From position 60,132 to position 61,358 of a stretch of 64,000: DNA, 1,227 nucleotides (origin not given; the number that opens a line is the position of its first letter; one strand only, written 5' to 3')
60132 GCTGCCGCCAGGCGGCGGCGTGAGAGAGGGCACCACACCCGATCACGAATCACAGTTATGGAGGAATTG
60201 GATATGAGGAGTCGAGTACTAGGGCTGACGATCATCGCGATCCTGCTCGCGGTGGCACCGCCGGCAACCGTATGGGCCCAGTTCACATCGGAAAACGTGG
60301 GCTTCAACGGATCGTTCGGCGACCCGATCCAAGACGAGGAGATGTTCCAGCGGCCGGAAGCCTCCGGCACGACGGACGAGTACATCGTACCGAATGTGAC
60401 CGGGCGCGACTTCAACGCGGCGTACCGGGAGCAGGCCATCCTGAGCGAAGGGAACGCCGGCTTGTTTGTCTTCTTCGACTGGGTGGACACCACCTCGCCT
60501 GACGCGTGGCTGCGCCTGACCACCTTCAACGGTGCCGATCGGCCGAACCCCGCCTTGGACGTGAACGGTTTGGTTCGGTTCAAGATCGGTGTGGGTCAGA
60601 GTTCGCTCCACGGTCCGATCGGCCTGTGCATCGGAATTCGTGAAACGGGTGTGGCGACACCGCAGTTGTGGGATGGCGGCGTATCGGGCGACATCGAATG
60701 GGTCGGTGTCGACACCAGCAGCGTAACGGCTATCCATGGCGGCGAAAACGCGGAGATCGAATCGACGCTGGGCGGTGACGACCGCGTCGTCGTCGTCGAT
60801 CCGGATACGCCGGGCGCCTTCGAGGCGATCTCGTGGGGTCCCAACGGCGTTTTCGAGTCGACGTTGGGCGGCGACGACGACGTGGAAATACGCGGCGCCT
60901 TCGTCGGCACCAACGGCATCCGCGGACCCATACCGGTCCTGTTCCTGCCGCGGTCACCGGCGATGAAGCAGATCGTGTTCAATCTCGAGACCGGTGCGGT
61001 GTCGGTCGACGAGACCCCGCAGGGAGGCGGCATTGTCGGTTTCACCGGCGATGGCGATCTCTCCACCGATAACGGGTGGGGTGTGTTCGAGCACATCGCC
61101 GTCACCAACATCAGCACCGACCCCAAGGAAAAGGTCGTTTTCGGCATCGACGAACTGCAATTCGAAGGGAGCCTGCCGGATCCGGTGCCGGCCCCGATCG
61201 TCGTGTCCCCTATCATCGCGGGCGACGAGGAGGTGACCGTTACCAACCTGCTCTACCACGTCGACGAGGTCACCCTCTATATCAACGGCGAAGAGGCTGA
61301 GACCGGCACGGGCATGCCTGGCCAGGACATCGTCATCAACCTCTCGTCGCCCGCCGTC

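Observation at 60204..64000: Largest gene at the right edge is invisible in the supplied ORF track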

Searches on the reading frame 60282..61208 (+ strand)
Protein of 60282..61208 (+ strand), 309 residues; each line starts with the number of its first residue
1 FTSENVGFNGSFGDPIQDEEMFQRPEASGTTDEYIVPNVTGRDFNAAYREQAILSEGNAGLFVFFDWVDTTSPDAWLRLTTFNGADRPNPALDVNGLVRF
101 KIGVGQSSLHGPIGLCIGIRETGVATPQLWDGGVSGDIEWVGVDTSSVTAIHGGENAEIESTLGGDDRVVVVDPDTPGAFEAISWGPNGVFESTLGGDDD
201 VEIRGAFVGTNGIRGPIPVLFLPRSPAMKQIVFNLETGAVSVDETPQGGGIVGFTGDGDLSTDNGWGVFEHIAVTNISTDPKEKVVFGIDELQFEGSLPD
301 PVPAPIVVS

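Call 24: predict_structure(alignment_id=A1)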
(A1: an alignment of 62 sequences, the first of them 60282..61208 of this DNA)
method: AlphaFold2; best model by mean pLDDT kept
length: 309 residues; sequences in the alignment: 62
mean_pLDDT: 94.8   pTM: 0.91
mean pLDDT of the five models: 94.8, 93.8, 93.2, 93.2, 92.6
residues with pLDDT >= 90: 273; 70-90: 35; 50-70: 1; < 50: 0
segments of 3 or more residues with pLDDT < 50: none
pLDDT, mean of each block of 10 residues (from residue 1): 96 95 92 95 96 96 97 96 97 98 91 98 97 98 95 93 96 80 91 96 90 93 95 98 98 96 97 96 96 98 89
secondary structure, 60 per line:
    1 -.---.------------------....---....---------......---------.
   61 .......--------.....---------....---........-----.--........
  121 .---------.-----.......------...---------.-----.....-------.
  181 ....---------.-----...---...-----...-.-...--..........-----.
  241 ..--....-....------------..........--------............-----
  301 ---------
elements in order: H25-28 E45-50 E60-67 E76-80 E90-93 E97-104 E113-121 E137-143 E150-152 E168-172 E180-184 E200-202 E206-208 E214-216 E220-222 E225-234 E240-242 E245-248 E250-253 E266-275 E284-295

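Call 39: find_related_loci(query=A1, collection=genome_contigs, flank=10000)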
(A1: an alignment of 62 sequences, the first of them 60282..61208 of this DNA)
Query A1 (309 aa) in genome_contigs; peptide patterns used: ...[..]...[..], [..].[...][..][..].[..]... (x = any residue, [..] = any of these).
145 stretches matched a pattern; 67 encode a relative of the query (tblastn E <= 1e-3); 67 distinct loci.
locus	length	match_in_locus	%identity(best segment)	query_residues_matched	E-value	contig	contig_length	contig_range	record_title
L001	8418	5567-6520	50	1-309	1e-86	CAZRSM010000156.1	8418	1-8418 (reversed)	MAG TPA_asm: uncultured Planctomycetales bacterium isolate binchicken_co219_19 genome assembly, contig: k141_1492646, wh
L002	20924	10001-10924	50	1-307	1e-82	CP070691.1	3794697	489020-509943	MAG: Phycisphaerales bacterium isolate bin621 chromosome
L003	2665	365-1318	49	1-309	7e-85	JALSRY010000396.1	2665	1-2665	MAG: Phycisphaerae bacterium isolate 356-308_metabat2_scaf2bin.016 356-308_scaffold_32813_c1, whole genome shotgun seque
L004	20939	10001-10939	48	1-307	2e-81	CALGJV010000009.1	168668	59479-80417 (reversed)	MAG: uncultured Phycisphaerae bacterium isolate N1_Bin_MAXBIN__019_1 genome assembly, contig: c_000003645874, whole geno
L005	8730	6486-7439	48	1-308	3e-80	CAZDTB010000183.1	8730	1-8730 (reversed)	MAG TPA_asm: uncultured Planctomycetales bacterium isolate SRP214966_co2_72 genome assembly, contig: NODE_14731_length_8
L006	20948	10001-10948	48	1-308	1e-77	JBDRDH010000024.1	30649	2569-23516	MAG: Planctomycetota bacterium isolate MEGAHIT-group-1.24 k141_52243, whole genome shotgun sequence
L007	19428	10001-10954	46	1-308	7e-77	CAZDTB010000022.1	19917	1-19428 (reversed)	MAG TPA_asm: uncultured Planctomycetales bacterium isolate SRP214966_co2_72 genome assembly, contig: NODE_3848_length_19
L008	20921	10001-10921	49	1-309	2e-76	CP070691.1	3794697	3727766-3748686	MAG: Phycisphaerales bacterium isolate bin621 chromosome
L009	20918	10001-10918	46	1-309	4e-75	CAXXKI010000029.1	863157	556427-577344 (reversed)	MAG: Phycisphaerae bacterium isolate bd3be242-9aa2-4165-bc29-2748e4656e29 genome assembly, contig: contig_29, whole geno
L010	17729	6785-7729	46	1-307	1e-75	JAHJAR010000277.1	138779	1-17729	MAG: Planctomycetota bacterium isolate Modern_marine.mb.222 Modern_marine.mb.222_k141_2029422, whole genome shotgun sequ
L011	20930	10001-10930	45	1-309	2e-75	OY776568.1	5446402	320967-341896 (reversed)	MAG: Phycisphaerae bacterium isolate 383648cc-b706-4f19-8acf-b8ba9176e0b9 genome assembly, chromosome: 1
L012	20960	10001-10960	45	1-309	7e-75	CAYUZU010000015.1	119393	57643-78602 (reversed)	MAG TPA_asm: uncultured Planctomycetales bacterium isolate SRP141376_co4_172 genome assembly, contig: NODE_203_length_11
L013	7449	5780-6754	46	1-307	1e-74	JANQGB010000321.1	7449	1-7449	MAG: Phycisphaerae bacterium isolate PL23b_bin.28 k99_2448373, whole genome shotgun sequence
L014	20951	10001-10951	46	1-309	1e-74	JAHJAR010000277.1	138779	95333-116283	MAG: Planctomycetota bacterium isolate Modern_marine.mb.222 Modern_marine.mb.222_k141_2029422, whole genome shotgun sequ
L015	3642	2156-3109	47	1-308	3e-74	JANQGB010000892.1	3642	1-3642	MAG: Phycisphaerae bacterium isolate PL23b_bin.28 k99_636393, whole genome shotgun sequence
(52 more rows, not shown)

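Call 49: search_protein_representatives(protein=window:60282-61208:+)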
Query: 309 residues. Proteins with E-value up to 0.001 (for the whole library): 234; up to 1e-10: 95; up to 1e-30: 56. The best 150 are listed.
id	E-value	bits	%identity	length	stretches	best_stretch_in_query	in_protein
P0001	1.9e-205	697.7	80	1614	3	1-309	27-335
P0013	4.1e-90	318.7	42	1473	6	1-306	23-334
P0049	1.4e-80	287.4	47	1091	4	3-307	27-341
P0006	1.4e-78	280.8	45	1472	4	1-308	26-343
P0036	3.5e-77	276.2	46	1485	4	2-308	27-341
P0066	1.6e-72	260.9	43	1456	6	1-308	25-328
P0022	6.5e-72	258.9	42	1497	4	2-308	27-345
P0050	2.2e-71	257.1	50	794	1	3-308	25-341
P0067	2.6e-70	253.6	48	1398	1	2-307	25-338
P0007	2.9e-70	253.4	43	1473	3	1-308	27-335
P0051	9.7e-69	248.4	42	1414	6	3-309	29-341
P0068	1.1e-68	248.2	43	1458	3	1-308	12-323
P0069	2.2e-68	247.3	46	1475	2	2-308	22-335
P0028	2.2e-68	247.3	49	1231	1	1-308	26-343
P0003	2.3e-68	247.2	46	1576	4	1-308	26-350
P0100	8.9e-30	120.4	35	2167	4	17-156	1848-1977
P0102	4.2e-23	98.4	33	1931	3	17-148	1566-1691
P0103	9.1e-23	97.3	36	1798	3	15-146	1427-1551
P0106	7.5e-20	87.8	46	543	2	18-147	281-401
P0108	3.7e-17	78.9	41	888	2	21-150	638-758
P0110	1.8e-15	73.4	43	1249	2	20-150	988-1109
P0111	2.1e-15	73.1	38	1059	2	14-152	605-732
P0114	1.6e-14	70.3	38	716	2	19-145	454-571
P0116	4.4e-14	68.8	38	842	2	20-145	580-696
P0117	6.6e-14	68.2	42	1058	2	14-147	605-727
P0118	9.0e-14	67.8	39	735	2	18-147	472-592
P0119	1.5e-13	67.1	40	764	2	17-146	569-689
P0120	2.8e-13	66.2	43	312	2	18-146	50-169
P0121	3.2e-13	66.0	41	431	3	17-146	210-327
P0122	6.3e-13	65.0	37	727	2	18-145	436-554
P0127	2.1e-12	63.3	34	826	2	19-143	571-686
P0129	4.3e-12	62.3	35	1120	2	17-150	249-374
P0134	2.8e-11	59.6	39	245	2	27-152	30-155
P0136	7.2e-11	58.2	34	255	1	21-201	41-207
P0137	9.5e-11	57.8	34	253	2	19-144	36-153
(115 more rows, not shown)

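Call 50: search_protein_families(library=pfam, proteins=[P0100, P0106, P0108, P0110, P0114, P0120, P0121, P0129, P0134, P0137], max_evalue=0.001)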
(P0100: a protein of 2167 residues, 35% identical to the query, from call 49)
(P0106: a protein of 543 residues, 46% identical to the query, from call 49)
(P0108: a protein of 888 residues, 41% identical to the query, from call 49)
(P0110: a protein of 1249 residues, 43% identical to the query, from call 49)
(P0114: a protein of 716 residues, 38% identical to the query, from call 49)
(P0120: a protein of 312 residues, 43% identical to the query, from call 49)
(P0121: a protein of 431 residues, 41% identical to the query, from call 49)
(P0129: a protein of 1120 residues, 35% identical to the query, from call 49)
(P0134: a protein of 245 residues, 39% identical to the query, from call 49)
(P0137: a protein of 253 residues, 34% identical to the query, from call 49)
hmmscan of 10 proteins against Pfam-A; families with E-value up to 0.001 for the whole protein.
P0100 (2167 aa): 17 families
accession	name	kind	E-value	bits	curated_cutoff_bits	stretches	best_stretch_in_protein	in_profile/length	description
PF05345.18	He_PIG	-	5.3e-99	325.3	24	11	984-1074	1-96/96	Putative Ig domain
PF18957.6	RibLong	-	1.7e-49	167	27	4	1097-1153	20-77/93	Long Rib domain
PF17963.7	Big_9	-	5.1e-43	146.3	23.6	3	982-1071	1-88/89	Bacterial Ig domain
PF00028.23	Cadherin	-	6.1e-29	100.7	28.8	0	1741-1770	64-92/93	Cadherin domain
PF00041.27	fn3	-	5.6e-21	75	25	2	208-290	1-79/84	Fibronectin type III domain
PF19077.6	Big_13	-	4.2e-20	72.6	27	1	997-1072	25-99/102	Bacterial Ig-like domain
PF07495.19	Y_Y_Y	-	8.7e-20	70.8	26.6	0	647-691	23-64/65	Y_Y_Y domain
PF01510.30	Amidase_2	-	5.8e-18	65.9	26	1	45-188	6-130/131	N-acetylmuramoyl-L-alanine amidase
PF18911.6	PKD_4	-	3.3e-17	62.7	27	1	982-1071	1-83/85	PKD domain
PF24908.1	Ig_SIBA-E_2nd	-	8.8e-13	48.9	27.8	0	1097-1156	17-76/117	Integrin beta-like protein A-E, second Ig-like domain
PF24489.1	Ig_J_second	-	3e-07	30.9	27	0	357-397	61-101/105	Tip attachment protein J second Ig-like domain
PF21027.3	Sde0182_C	-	2.4e-06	28.5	27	0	1002-1065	3-75/83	Cellulose-binding protein Sde0182, C-terminal domain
PF18329.7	SGBP_B_XBD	-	6.7e-06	26.8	26.4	0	1980-2038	126-186/186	Surface glycan-binding protein B xyloglucan binding domain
PF22352.2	K319L-like_PKD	-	3.2e-05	24.3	27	1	991-1071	3-82/84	K319L-like, PKD domain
PF16967.11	TcfC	-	5e-05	23.2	29.4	0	2033-2060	37-62/68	E-set like domain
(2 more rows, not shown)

P0106 (543 aa): 3 families
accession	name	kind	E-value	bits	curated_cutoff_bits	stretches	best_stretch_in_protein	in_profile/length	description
PF18911.6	PKD_4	-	3.4e-16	59.5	27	1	179-260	3-85/85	PKD domain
PF00801.26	PKD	-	9.5e-13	48.4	23.5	1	185-253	3-75/80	PKD domain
PF00404.24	Dockerin_1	-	0.00044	20.8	22.9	0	476-524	2-49/57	Dockerin type I domain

P0108 (888 aa): 6 families
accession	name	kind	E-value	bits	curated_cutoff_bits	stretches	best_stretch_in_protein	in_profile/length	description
PF02638.21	GHL10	-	2.4e-46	158.7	27.9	1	162-434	3-272/311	Glycosyl hydrolase-like 10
PF25275.1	Golvesin_C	-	2.4e-33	115.5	31.6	1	26-155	1-130/132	Golvesin C-terminal domain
PF13620.12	CarboxypepD_reg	-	4.6e-13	49.8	32.3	1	526-609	2-81/82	Carboxypeptidase regulatory-like domain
PF17210.9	SdrD_B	-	1.3e-07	32.2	29.7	1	547-587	26-69/112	SdrD B-like domain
PF14871.12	GHL6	-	5.6e-05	23.8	35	1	189-314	12-131/132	Hypothetical glycosyl hydrolase 6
PF13715.12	CarbopepD_reg_2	-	6.3e-05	23.4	32.2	1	545-593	14-61/88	CarboxypepD_reg-like domain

P0110 (1249 aa): 2 families
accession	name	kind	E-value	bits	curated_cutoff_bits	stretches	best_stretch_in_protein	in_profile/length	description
PF25275.1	Golvesin_C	-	2.1e-25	89.7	31.6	1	278-414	1-131/132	Golvesin C-terminal domain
PF00041.27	fn3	-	4.1e-05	24.2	25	1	630-718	1-81/84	Fibronectin type III domain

P0114 (716 aa): 3 families
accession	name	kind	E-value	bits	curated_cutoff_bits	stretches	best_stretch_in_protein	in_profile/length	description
PF18911.6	PKD_4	-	8.3e-17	61.5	27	1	351-432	3-85/85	PKD domain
PF00801.26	PKD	-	1.2e-11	44.9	23.5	1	365-428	11-78/80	PKD domain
PF11790.14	Glyco_hydro_cc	-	7.4e-07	29.4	21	1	117-297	61-209/237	Glycosyl hydrolase catalytic core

P0120 (312 aa): 0 families

P0121 (431 aa): 6 families
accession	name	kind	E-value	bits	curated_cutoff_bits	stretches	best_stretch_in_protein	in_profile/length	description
PF24885.1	TPR_NPHP3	-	8.7e-08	32.3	100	1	28-129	81-181/239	Nephrocystin-3 TPR domain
PF13181.12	TPR_8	-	6.4e-07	29.5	25.7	0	149-174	6-31/34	Tetratricopeptide repeat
PF00515.34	TPR_1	-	2.7e-06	27.4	27.8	1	147-174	4-31/34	Tetratricopeptide repeat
PF07719.23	TPR_2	-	3.2e-06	27.3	27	1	147-174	4-31/34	Tetratricopeptide repeat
PF13424.12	TPR_12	-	4.1e-06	27.3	30.1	1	147-173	48-74/77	Tetratricopeptide repeat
PF13374.12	TPR_10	-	0.00018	21.9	27.5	0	148-174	6-32/42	Tetratricopeptide repeat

P0129 (1120 aa): 2 families
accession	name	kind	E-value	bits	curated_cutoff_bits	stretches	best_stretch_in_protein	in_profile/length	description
PF13620.12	CarboxypepD_reg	-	5.9e-09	36.6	32.3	1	154-235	1-82/82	Carboxypeptidase regulatory-like domain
PF13229.12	Beta_helix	-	7.9e-07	29.3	25.9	1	570-720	15-142/158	Right handed beta helix region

P0134 (245 aa): 1 family
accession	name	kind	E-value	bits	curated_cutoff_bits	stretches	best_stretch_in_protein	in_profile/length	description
PF07589.16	PEP-CTERM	-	4.7e-07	30.1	20.7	1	220-241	2-24/24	PEP-CTERM motif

P0137 (253 aa): 0 families

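Call 70: search_protein_families(library=pfam, proteins=[P0102, P0103, P0111, P0116, P0117, P0118, P0119, P0122, P0127, P0136], max_evalue=0.00001)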
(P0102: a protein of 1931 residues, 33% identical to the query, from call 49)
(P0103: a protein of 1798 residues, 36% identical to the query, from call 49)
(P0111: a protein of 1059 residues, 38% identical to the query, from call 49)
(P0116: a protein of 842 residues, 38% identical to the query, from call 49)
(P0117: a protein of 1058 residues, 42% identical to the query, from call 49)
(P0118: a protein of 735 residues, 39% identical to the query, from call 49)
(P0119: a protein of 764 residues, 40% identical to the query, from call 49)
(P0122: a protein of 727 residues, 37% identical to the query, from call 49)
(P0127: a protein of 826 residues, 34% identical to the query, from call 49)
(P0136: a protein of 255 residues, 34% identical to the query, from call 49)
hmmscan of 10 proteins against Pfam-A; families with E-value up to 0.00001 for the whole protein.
P0102 (1931 aa): 9 families
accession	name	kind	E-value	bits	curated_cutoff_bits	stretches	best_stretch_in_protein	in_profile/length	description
PF08310.17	LGFP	-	3.1e-123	402.5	22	5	394-445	1-52/53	LGFP repeat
PF05345.18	He_PIG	-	1.1e-49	167.2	24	6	855-933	13-95/96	Putative Ig domain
PF18957.6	RibLong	-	3.5e-23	82.7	27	0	1043-1118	10-88/93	Long Rib domain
PF01510.30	Amidase_2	-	1.1e-17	65.1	26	1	56-175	6-120/131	N-acetylmuramoyl-L-alanine amidase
PF17963.7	Big_9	-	4.4e-16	60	23.6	1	938-1015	1-78/89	Bacterial Ig domain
PF24908.1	Ig_SIBA-E_2nd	-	2e-11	44.5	27.8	0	1036-1113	6-77/117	Integrin beta-like protein A-E, second Ig-like domain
PF00028.23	Cadherin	-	1.5e-08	35.4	28.8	0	1048-1125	7-91/93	Cadherin domain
PF18911.6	PKD_4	-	1.9e-08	34.7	27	0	938-1016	1-73/85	PKD domain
PF07495.19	Y_Y_Y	-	2.8e-06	27.6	26.6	0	992-1029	30-64/65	Y_Y_Y domain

P0103 (1798 aa): 12 families
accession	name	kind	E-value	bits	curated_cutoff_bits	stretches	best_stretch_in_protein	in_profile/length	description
PF05345.18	He_PIG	-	1.6e-33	115.4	24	4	797-886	1-94/96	Putative Ig domain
PF00041.27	fn3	-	9.3e-31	106.3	25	3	213-298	1-82/84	Fibronectin type III domain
PF01510.30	Amidase_2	-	5.6e-15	56.3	26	1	53-174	7-120/131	N-acetylmuramoyl-L-alanine amidase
PF17963.7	Big_9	-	2e-14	54.7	23.6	0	795-874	1-79/89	Bacterial Ig domain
PF18957.6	RibLong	-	4.3e-14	53.5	27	0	1314-1378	10-74/93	Long Rib domain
PF24489.1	Ig_J_second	-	7.4e-13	48.9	27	0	450-498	53-103/105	Tip attachment protein J second Ig-like domain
PF25059.1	FN3_DSCAM-DSCAML_C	-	2.3e-10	41.1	39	0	231-307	12-87/89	DSCAM/DSCAML C-terminal Fn3-like domain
PF24908.1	Ig_SIBA-E_2nd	-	1.6e-09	38.3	27.8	0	1327-1381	23-75/117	Integrin beta-like protein A-E, second Ig-like domain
PF25788.1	Ig_Rha78A_N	-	1.2e-08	35.6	27.4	0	256-301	55-101/105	Rha78A-like, N-terminal immunoglobulin domain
PF00028.23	Cadherin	-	2.8e-08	34.5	28.8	0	810-887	12-92/93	Cadherin domain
PF18911.6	PKD_4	-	8.4e-07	29.4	27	0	795-885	1-85/85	PKD domain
PF16655.11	PhoD_N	-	8.5e-07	29.9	30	0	257-291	51-83/90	PhoD-like phosphatase, N-terminal domain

P0111 (1059 aa): 8 families
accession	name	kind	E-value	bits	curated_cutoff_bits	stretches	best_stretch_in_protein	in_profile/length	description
PF07679.22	I-set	-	2.1e-38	130.7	23.7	3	505-587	1-86/90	Immunoglobulin I-set domain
PF13927.12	Ig_3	-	3.5e-36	124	30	3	504-577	1-77/78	Immunoglobulin domain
PF13895.12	Ig_2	-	5e-17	62.4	27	0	505-592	2-79/79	Immunoglobulin domain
PF00047.31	ig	-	3.9e-14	53.1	21.8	0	513-584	2-78/81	Immunoglobulin domain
PF07686.23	V-set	-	1.2e-10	41.9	26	0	927-972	47-97/109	Immunoglobulin V-set domain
PF16158.11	N_BRCA1_IG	-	1.6e-09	38.7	28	1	433-497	44-108/108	Ig-like domain from next to BRCA1 gene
PF01520.23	Amidase_3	-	1.8e-07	31.8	27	1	168-369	18-163/174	N-acetylmuramoyl-L-alanine amidase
PF16706.11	Izumo-Ig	-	2.2e-06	28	26.7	0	854-879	46-71/88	Izumo-like Immunoglobulin domain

P0116 (842 aa): 3 families
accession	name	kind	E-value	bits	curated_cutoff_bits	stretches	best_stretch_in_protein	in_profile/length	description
PF02638.21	GHL10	-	4.3e-39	134.9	27.9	1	31-313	1-274/311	Glycosyl hydrolase-like 10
PF13620.12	CarboxypepD_reg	-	1.6e-12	48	32.3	1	393-467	2-81/82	Carboxypeptidase regulatory-like domain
PF13715.12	CarbopepD_reg_2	-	3.2e-06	27.5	32.2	1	393-463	1-72/88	CarboxypepD_reg-like domain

P0117 (1058 aa): 6 families
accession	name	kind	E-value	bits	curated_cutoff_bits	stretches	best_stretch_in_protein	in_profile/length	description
PF07679.22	I-set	-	1.1e-20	73.9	23.7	2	805-884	1-83/90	Immunoglobulin I-set domain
PF13927.12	Ig_3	-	1.8e-18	67.2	30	1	805-878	2-78/78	Immunoglobulin domain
PF00149.33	Metallophos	-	1.5e-15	58.6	21.5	1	121-313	3-191/191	Calcineurin-like phosphoesterase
PF16656.11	Pur_ac_phosph_N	-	1.2e-10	42.3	30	1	33-110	4-93/93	Purple acid Phosphatase, N-terminal domain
PF00047.31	ig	-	1.2e-08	35.6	21.8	1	819-884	8-78/81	Immunoglobulin domain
PF13895.12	Ig_2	-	1.5e-08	35.1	27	0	817-889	12-76/79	Immunoglobulin domain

P0118 (735 aa): 2 families
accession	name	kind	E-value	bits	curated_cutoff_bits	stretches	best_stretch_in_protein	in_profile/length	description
PF18911.6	PKD_4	-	2.4e-14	53.6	27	1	370-451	1-85/85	PKD domain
PF00801.26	PKD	-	3.9e-10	40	23.5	1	377-444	4-75/80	PKD domain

P0119 (764 aa): 1 family
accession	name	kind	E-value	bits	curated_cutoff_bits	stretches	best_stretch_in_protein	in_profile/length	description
PF09992.14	NAGPA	-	2.7e-26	93.2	25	1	280-399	53-167/169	Phosphodiester glycosidase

P0122 (727 aa): 2 families
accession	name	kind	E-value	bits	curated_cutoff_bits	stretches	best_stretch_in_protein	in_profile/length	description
PF13517.12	FG-GAP_3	-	2.6e-53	178.9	26.9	6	254-315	1-61/61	FG-GAP-like repeat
PF01839.29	FG-GAP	-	1.5e-20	73.1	22.1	1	353-376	3-26/37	FG-GAP repeat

P0127 (826 aa): 2 families
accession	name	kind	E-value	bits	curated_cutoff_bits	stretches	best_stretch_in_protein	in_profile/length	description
PF18911.6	PKD_4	-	1.3e-13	51.2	27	1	472-548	7-84/85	PKD domain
PF00801.26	PKD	-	5.9e-09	36.2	23.5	1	477-544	6-77/80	PKD domain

P0136 (255 aa): 0 families
